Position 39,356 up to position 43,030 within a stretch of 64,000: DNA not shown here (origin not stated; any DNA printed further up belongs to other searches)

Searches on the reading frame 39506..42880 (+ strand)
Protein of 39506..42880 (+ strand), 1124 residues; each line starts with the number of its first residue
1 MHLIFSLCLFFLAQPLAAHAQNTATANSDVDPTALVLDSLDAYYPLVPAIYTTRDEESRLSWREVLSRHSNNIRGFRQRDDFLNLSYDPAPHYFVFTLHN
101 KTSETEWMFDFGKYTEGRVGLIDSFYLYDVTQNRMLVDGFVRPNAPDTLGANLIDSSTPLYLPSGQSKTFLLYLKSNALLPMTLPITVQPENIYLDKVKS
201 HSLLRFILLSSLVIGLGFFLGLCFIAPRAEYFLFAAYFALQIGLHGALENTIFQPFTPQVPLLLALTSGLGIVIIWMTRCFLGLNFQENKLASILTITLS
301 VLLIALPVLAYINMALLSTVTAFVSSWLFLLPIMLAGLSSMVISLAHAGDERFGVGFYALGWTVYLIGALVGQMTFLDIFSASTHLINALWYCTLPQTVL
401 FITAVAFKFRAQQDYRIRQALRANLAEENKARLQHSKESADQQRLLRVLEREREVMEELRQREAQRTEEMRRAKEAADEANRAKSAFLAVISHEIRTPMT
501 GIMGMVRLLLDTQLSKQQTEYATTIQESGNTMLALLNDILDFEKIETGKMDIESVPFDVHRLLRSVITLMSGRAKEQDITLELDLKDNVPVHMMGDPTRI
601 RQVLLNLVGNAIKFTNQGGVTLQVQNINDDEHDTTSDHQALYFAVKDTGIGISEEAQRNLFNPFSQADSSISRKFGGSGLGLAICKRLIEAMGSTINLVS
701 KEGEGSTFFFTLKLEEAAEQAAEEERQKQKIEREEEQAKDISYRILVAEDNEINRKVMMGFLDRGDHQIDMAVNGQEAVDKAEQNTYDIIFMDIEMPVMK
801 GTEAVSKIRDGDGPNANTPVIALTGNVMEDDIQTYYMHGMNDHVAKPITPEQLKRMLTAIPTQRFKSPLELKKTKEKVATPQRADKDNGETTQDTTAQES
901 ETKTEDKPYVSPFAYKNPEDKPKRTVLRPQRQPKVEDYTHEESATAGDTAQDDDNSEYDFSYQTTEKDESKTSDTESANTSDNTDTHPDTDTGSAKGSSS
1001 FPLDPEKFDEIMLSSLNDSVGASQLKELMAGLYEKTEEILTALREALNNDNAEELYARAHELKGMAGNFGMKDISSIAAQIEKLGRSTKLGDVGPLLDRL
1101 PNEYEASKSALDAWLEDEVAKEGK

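Call 44: find_encoding_contigs(protein=window:39506-42880:+, flank=10000, max_places=1)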
Protein window:39506-42880:+ (1124 aa): 8 contigs read that carry it; 1 place shown.
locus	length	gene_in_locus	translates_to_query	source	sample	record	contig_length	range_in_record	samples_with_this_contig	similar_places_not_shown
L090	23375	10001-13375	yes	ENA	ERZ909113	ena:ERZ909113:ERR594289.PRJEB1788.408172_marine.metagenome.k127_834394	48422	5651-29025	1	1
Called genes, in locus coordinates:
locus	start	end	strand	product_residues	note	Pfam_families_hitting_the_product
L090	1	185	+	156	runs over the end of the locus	-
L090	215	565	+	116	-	-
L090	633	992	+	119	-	-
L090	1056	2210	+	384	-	PF01612:DNA_pol_A_exo1, PF00570:HRDC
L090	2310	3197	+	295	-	PF08282:Hydrolase_3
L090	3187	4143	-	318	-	PF02685:Glucokinase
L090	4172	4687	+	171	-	PF00300:His_Phos_1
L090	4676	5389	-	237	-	PF00308:Bac_DnaA (faint), PF22688:Hda_lid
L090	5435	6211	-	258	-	PF00702:Hydrolase, PF13419:HAD_2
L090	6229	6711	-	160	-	-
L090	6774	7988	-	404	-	PF09839:DUF2066 (weak)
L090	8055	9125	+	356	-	PF00586:AIRS, PF02769:AIRS_C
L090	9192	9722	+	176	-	PF00551:Formyl_trans_N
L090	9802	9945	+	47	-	PF07835:COX4_pro_2 (weak)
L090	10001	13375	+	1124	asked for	PF07696:7TMR-DISMED2 (faint), PF00512:HisKA, PF02518:HATPase_c, PF00072:Response_reg, PF01627:Hpt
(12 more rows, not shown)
